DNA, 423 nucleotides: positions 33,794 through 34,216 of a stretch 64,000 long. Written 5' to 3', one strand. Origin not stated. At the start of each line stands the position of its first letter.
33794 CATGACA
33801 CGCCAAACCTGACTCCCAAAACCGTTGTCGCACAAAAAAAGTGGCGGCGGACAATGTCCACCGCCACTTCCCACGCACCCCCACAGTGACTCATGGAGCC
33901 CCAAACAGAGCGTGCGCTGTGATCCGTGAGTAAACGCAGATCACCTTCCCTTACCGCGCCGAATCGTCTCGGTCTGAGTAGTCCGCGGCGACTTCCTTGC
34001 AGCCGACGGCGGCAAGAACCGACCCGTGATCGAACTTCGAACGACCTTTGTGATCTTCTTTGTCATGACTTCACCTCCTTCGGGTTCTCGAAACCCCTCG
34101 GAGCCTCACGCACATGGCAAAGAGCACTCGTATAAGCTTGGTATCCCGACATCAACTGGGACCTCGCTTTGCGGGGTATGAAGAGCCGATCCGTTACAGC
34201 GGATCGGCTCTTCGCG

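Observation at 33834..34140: Independent small gene (41-aa basic peptide) with its own promoter, SD and terminator, inserted between nrdE and nrdF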

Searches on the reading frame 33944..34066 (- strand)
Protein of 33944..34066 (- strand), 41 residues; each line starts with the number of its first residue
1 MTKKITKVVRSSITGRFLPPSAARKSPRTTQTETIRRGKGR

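Call 5: search_protein_families(library=pfam, proteins=[window:33944-34066:-], max_evalue=1)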
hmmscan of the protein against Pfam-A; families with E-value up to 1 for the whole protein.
seq(41 aa): 0 families

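Call 6: search_protein_families(library=ncbifam, proteins=[window:33944-34066:-], max_evalue=10)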
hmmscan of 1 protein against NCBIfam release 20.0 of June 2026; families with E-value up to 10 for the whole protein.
seq(41 aa): 0 families

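Call 7: find_homologous_proteins(query=window:33944-34066:-, max_evalue=0.01)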
Query seq(41 aa): no candidate shares three 5-residue words with the query. No homologue found.

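Call 11: search_dna_similar(query=window:33944-34066:-, collection=phages, mode=protein, max_evalue=1, max_rows=30)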
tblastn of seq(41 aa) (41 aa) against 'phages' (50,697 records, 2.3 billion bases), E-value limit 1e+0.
No match.

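Call 12: search_dna_similar(query=window:33944-34066:-, collection=plasmids, mode=protein, max_evalue=1, max_rows=30)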
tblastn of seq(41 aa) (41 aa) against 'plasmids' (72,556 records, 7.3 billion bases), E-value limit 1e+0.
Records with a match: 3; places in all: 3; records where one place covers at least 80% of the query: 2.
Best place of each record, by identity: <60% 3.
By first word of the organism name: Micrococcus 1; Croceibacterium 1; Dietzia 1.
By predicted mobility (MOB-suite, as given by PLSDB): non-mobilizable 3.
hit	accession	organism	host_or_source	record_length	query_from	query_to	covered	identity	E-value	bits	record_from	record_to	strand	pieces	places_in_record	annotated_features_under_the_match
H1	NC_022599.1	Micrococcus sp. V7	-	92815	8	40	80%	57.6%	6e-2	35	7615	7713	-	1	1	hypothetical protein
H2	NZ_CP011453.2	Croceibacterium atlanticum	cell culture,North Atlantic Rise ...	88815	3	41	95%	43.9%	8e-1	32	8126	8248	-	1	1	ParB/RepB/Spo0J family partition protein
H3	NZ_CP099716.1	Dietzia kunjamensis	cell culture,water from a container for ...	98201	10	38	71%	58.6%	5e-1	33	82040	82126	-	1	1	none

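Call 13: find_encoding_contigs(protein=window:33944-34066:-, flank=3000, max_places=6)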
Protein seq(41 aa) (41 aa): no gene with exactly this product is on record in the collection.

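Call 14: get_annotated_region(hit=H1, flank=3000)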
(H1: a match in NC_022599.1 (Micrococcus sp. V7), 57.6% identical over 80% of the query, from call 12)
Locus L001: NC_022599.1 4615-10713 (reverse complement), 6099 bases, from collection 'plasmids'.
description: Micrococcus sp. V7 plasmid pLMV7, complete sequence
organism: Micrococcus sp. V7 (NCBI taxid 404582)
taxonomy: Bacteria; Actinomycetota; Actinomycetes; Micrococcales; Micrococcaceae; Micrococcus; Micrococcus sp. V7
host: -; source: -; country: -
typing (MOB-suite, as given by PLSDB): non-mobilizable; replicon rep_cluster_1356
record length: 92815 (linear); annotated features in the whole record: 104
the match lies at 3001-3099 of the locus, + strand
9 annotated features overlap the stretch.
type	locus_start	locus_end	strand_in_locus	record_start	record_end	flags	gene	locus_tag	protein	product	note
CDS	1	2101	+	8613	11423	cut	-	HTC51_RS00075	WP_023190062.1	DNA methyltransferase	-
CDS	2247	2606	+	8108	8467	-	-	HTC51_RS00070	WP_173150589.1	helix-turn-helix domain-containing protein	-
CDS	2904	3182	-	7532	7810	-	-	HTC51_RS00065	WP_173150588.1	hypothetical protein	-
CDS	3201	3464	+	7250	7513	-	-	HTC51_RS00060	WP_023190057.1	hypothetical protein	-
CDS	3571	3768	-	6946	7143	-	-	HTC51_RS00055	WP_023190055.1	hypothetical protein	-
CDS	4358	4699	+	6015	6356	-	-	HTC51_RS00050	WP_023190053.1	Lsr2 family protein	-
CDS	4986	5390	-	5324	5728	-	-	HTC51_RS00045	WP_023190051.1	hypothetical protein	-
CDS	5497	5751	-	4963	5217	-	-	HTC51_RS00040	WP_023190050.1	hypothetical protein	-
CDS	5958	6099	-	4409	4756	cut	-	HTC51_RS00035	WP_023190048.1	DUF3846 domain-containing protein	-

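Call 15: get_annotated_region(hit=H3, flank=3000)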
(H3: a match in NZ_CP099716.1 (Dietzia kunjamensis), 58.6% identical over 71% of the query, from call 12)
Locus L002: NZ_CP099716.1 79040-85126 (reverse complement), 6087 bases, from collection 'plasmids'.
description: Dietzia kunjamensis strain 313 plasmid pDK313-98, complete sequence
organism: Dietzia kunjamensis (NCBI taxid 322509)
taxonomy: Bacteria; Actinomycetota; Actinomycetes; Mycobacteriales; Dietziaceae; Dietzia; Dietzia kunjamensis
host: -; source: cell culture,water from a container for water evaporation; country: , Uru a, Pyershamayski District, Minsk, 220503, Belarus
typing (MOB-suite, as given by PLSDB): non-mobilizable; replicon rep_cluster_1732
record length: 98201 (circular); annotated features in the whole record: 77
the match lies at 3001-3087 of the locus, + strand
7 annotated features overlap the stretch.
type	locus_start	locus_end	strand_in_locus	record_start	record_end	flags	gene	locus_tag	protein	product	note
CDS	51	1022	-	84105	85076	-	-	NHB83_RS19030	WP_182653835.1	exonuclease domain-containing protein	-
CDS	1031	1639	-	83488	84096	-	-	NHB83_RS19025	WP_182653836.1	hypothetical protein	-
CDS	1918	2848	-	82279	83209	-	-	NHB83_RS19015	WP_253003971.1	IS5 family transposase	-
CDS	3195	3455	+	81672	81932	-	-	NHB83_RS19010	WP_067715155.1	hypothetical protein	-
CDS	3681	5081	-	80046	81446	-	-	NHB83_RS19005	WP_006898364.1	IS1380 family transposase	-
CDS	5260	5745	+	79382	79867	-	-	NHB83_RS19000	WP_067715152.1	TIR domain-containing protein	-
CDS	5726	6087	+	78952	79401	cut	-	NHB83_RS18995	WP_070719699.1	HIT domain-containing protein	-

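Call 21: search_protein_representatives(protein=window:33944-34066:-)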
Query: 41 residues. Proteins with E-value up to 0.001 (for the whole library): 31; up to 1e-10: 0; up to 1e-30: 0. The best 31 are listed.
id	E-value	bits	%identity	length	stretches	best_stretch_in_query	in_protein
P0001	2.8e-09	51.4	47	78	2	4-39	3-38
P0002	2.7e-07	45.3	51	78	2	3-37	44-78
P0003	1.5e-06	43.1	50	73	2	6-39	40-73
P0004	6.6e-06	41.2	54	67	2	10-33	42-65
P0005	9.6e-06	40.7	43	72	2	5-37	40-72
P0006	1.8e-05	39.9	50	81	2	5-35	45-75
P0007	2.0e-05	39.7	43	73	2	1-36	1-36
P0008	2.2e-05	39.6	64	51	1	4-39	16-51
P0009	2.7e-05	39.3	69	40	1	4-39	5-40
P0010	2.8e-05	39.3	47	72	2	5-37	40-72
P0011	3.3e-05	39.1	47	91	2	5-40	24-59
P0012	3.6e-05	38.9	44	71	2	7-41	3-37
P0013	4.2e-05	38.8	46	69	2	7-39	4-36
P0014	5.6e-05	38.4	50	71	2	5-35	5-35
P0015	9.6e-05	37.7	47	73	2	8-38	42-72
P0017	1.4e-04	37.1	47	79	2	7-35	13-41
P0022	3.0e-04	36.2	51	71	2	8-37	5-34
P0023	3.0e-04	36.2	49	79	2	9-38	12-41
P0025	4.2e-04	35.7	68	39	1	6-36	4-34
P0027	6.3e-04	35.2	44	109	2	6-41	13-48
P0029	7.4e-04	35.0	49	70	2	10-33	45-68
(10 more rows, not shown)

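Call 24: search_protein_families(library=ncbifam, proteins=[P0001, P0002, P0005, P0009, P0013, P0017, P0022, P0023, P0027, P0029], max_evalue=1)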
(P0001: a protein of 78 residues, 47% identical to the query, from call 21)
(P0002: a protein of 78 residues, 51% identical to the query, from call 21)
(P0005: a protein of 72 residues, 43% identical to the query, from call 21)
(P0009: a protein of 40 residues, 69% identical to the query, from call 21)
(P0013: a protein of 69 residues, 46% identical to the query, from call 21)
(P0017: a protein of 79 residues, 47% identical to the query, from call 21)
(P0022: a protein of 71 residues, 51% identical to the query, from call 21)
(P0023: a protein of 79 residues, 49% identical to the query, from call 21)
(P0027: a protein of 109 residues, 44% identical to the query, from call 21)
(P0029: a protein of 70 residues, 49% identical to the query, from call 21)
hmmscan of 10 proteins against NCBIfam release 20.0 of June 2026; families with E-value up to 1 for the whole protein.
P0001 (78 aa): 2 families
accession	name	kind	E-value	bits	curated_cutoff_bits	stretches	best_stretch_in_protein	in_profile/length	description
NF007462.0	PRK10040.1-1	equivalog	0.027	14.6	118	1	6-25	31-50/57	hypothetical protein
TIGR01764.1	excise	domain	0.081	13.3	28.8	0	26-43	14-31/49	excisionase family DNA-binding protein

P0002 (78 aa): 2 families
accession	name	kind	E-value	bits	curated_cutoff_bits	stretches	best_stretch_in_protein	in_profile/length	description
NF005677.0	PRK07471.1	equivalog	0.0035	16.5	252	1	17-77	91-151/366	DNA polymerase III subunit delta'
NF040621.1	Dietz_HadA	exception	0.092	13.1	200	1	6-38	93-125/132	(3R)-hydroxyacyl-ACP dehydratase subunit HadA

P0005 (72 aa): 1 family
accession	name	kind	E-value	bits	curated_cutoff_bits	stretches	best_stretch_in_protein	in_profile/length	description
NF009637.0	PRK13159.1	equivalog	0.049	13.6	247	1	13-71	75-133/156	cytochrome c maturation protein CcmE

P0009 (40 aa): 0 families

P0013 (69 aa): 0 families

P0017 (79 aa): 1 family
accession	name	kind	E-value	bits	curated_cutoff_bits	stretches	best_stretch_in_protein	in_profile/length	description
NF040621.1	Dietz_HadA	exception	0.2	12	200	0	7-44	88-125/132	(3R)-hydroxyacyl-ACP dehydratase subunit HadA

P0022 (71 aa): 1 family
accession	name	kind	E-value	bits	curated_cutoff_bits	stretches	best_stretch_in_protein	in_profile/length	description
NF040621.1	Dietz_HadA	exception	0.51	10.7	200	1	38-69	91-122/132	(3R)-hydroxyacyl-ACP dehydratase subunit HadA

P0023 (79 aa): 0 families

P0027 (109 aa): 1 family
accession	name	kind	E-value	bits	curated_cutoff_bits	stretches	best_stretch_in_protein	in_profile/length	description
TIGR04009.1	wcaE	equivalog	0.063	12.5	369.2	0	61-82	128-149/248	colanic acid biosynthesis glycosyltransferase WcaE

P0029 (70 aa): 0 families

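Call 25: search_protein_families(library=pfam, proteins=[P0001, P0002, P0005, P0009, P0013, P0017, P0022, P0023, P0027, P0029], max_evalue=1)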
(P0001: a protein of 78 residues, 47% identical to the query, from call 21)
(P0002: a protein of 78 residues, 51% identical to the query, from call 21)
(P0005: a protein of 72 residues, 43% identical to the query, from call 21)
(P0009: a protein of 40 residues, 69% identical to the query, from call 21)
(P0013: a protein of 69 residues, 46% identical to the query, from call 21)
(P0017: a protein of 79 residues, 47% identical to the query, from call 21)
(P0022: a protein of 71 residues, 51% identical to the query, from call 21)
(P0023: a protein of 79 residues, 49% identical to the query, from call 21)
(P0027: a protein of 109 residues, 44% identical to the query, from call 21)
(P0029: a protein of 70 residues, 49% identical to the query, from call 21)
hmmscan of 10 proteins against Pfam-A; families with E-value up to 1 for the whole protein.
P0001 (78 aa): 3 families
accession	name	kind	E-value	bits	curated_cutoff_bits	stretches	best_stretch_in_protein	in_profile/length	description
PF01418.23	HTH_6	-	0.028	14.8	28.3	1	20-53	23-52/77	Helix-turn-helix domain, rpiR family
PF12728.13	HTH_17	-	0.074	13.8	27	0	26-52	14-43/51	Helix-turn-helix domain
PF08279.18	HTH_11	-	0.37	11.1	25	0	40-52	20-32/55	HTH domain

P0002 (78 aa): 3 families
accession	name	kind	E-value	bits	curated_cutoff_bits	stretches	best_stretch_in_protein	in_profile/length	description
PF20710.2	DUF6824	-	0.071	14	27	0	44-64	43-62/84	Domain of unknown function (DUF6824)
PF14128.11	DUF4295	-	0.14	12.5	27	0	32-58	5-31/47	Domain of unknown function (DUF4295)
PF06218.16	NPR2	-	0.16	11.2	27.5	1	25-75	326-377/440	Nitrogen permease regulator 2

P0005 (72 aa): 0 families

P0009 (40 aa): 0 families

P0013 (69 aa): 1 family
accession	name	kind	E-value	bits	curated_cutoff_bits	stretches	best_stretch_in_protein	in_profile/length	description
PF01922.23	SRP19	-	0.1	13.9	25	0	6-32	10-36/95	SRP19 protein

P0017 (79 aa): 0 families

P0022 (71 aa): 0 families

P0023 (79 aa): 3 families
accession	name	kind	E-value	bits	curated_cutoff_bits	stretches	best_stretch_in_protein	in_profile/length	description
PF03427.18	CBM_19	-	0.092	13.2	20.1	1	43-68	19-44/61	Carbohydrate binding domain (family 19)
PF01721.23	Bacteriocin_II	-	0.19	12.2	24.5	0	50-65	17-32/34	Class II bacteriocin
PF22262.2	DUF6950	-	0.52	10.8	27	0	47-75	47-75/134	Domain of unknown function (DUF6950)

P0027 (109 aa): 0 families

P0029 (70 aa): 1 family
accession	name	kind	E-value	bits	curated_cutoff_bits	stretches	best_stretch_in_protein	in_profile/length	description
PF22313.1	DIP0205-like_N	-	0.15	12.5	27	0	5-14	15-24/57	DIP0205-like, N-terminal domain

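Call 28: find_homologous_proteins(query=A1, max_evalue=0.001)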
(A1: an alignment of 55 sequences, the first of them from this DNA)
Query A1 (55 sequences) (41 aa, profile of the alignment): 1407 proteins with E <= 0.001 among 1531 candidates; the best 120 are listed.
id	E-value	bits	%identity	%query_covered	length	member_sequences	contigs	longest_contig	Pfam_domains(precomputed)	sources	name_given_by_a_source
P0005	3.0e-27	112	47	83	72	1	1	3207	-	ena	-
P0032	5.1e-27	111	52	76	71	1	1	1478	-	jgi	jgi:hypothetical protein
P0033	8.8e-27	110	48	76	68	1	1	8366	-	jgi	-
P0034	1.9e-26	109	44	61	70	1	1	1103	-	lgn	-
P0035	3.9e-26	108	55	71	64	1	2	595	-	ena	-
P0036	5.4e-26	108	55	76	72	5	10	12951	-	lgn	-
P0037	5.7e-26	107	57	68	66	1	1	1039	-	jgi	jgi:hypothetical protein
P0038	5.7e-26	107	50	73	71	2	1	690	-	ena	-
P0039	6.1e-26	107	52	71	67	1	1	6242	-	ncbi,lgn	ncbi:MAG: hypothetical protein AAGG69_11080 [Pseudomonadota bacterium]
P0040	7.3e-26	107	52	61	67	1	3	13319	-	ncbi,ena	ncbi:MAG TPA: hypothetical protein VF635_07570 [Propionibacteriaceae bacterium]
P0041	8.0e-26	107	56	61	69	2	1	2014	-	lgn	-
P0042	8.3e-26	107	38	83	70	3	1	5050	-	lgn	-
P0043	9.2e-26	107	56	66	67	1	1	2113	-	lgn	-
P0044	9.8e-26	107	45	78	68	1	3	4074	-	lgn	-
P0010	1.0e-25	107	50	83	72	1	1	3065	-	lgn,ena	-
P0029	1.8e-25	106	54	59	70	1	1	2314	-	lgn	-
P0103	3.6e-24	102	50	59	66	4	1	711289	-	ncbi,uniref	ncbi:hypothetical protein ACIA5E_19035 [Nocardia asteroides]|uniref:hypothetical protein n=1 Tax=Noc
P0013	4.0e-24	102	50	78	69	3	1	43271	-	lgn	-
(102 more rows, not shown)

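Call 30: find_encoding_contigs(protein=P0009, flank=4000, max_places=5)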
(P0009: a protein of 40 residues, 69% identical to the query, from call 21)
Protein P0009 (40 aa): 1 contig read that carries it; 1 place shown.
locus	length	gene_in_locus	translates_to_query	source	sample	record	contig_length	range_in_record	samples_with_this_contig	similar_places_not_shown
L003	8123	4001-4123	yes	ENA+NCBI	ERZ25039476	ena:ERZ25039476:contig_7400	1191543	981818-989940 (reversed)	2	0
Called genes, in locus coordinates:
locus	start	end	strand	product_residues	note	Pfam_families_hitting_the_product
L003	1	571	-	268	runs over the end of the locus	PF02673:BacA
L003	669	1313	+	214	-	-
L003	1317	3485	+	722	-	PF20717:DUF6829, PF06626:DUF1152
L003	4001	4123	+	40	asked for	-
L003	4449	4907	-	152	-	PF01726:LexA_DNA_bind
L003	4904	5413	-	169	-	PF04138:GtrA_DPMS_TM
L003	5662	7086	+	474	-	PF13727:CoA_binding_3, PF02397:Bac_transf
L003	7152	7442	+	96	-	PF04014:MazE_antitoxin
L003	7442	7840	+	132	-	PF01850:PIN (weak)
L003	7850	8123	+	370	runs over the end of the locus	PF13439:Glyco_transf_4 (weak), PF20706:GT4-conflict, PF00534:Glycos_transf_1, PF13692:Glyco_trans_1_4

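Call 31: find_encoding_contigs(protein=P0025, flank=4000, max_places=5)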
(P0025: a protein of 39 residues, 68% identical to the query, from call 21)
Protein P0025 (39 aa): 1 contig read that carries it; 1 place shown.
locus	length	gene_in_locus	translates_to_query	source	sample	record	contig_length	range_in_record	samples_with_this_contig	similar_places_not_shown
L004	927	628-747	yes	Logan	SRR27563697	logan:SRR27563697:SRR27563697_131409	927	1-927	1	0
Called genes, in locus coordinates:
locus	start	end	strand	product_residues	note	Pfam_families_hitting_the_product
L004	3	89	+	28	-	?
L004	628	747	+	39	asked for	-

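Call 34: find_related_loci(query=A2, collection=genome_contigs, flank=4000)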
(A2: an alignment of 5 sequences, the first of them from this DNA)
Query A2 (41 aa) in genome_contigs; peptide patterns used: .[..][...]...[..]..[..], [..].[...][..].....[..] (x = any residue, [..] = any of these).
22 stretches matched a pattern; 3 encode a relative of the query (tblastn E <= 1e-3); 3 distinct loci.
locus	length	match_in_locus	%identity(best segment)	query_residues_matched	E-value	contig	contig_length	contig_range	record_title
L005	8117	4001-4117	85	1-39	2e-18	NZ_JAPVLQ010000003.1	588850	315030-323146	Rhodococcus sp. H36-A4 NODE_3_length_588850_cov_32.289545, whole genome shotgun sequence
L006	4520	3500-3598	73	7-39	8e-13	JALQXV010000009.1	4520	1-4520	MAG: Candidatus Saccharimonadia bacterium isolate HJD.2 HJD_792431, whole genome shotgun sequence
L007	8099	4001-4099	73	7-39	1e-10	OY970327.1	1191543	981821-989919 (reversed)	MAG: Candidatus Saccharimonadia bacterium isolate MFD01275.bin.c.7 genome assembly, chromosome: 1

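Call 40: search_protein_families(library=phrogs, proteins=[window:33944-34066:-, P0001, P0002, P0005, P0009, P0013, P0017, P0023, P0027, P0007], max_evalue=0.1)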
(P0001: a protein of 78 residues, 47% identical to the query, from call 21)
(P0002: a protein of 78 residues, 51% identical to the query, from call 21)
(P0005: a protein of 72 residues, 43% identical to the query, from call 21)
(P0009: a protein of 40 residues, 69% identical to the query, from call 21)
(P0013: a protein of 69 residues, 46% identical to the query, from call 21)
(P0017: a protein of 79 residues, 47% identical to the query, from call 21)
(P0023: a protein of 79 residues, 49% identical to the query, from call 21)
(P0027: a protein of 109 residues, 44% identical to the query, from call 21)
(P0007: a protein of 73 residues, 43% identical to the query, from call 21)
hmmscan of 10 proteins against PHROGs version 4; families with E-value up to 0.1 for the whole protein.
seq(41 aa): 0 families

P0001 (78 aa): 5 families
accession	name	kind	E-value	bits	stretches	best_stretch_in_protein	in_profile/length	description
phrog_11664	-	unknown function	0.00067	20.9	0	1-23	2-24/66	-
phrog_35939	-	unknown function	0.0066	17.6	0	36-56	9-29/48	-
phrog_32318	-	unknown function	0.0082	17.4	0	11-36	86-111/112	-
phrog_14884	-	unknown function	0.019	16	0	26-58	46-77/85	-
phrog_17770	-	unknown function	0.064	14.4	0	48-74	3-28/69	-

P0002 (78 aa): 3 families
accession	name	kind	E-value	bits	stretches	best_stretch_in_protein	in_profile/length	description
phrog_23896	-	unknown function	0.00057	21.1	0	49-62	73-86/89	-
phrog_19169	-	DNA, RNA and nucleotide metabolism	0.059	13.5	1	6-49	17-60/275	endonuclease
phrog_2486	-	unknown function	0.07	14.3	0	47-65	8-25/110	-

P0005 (72 aa): 1 family
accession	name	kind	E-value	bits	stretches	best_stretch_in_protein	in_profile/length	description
phrog_30582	-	unknown function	0.0033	18.7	0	15-34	18-37/69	-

P0009 (40 aa): 0 families

P0013 (69 aa): 0 families

P0017 (79 aa): 1 family
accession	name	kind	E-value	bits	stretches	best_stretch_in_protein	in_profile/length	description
phrog_22853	-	unknown function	0.049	14.5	0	48-75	7-32/71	-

P0023 (79 aa): 1 family
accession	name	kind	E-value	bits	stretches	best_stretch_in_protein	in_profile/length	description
phrog_31844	-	unknown function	0.031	15.3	0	15-26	30-41/60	-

P0027 (109 aa): 4 families
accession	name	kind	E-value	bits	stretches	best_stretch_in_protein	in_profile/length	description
phrog_22105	-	unknown function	0.0075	17.4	0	25-43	11-29/55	-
phrog_8201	-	unknown function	0.019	15.7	0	37-47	3-13/24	-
phrog_27129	-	unknown function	0.062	14.2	0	74-98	11-36/54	-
phrog_629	-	integration and excision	0.069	14.2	0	24-73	10-59/82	excisionase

P0007 (73 aa): 0 families
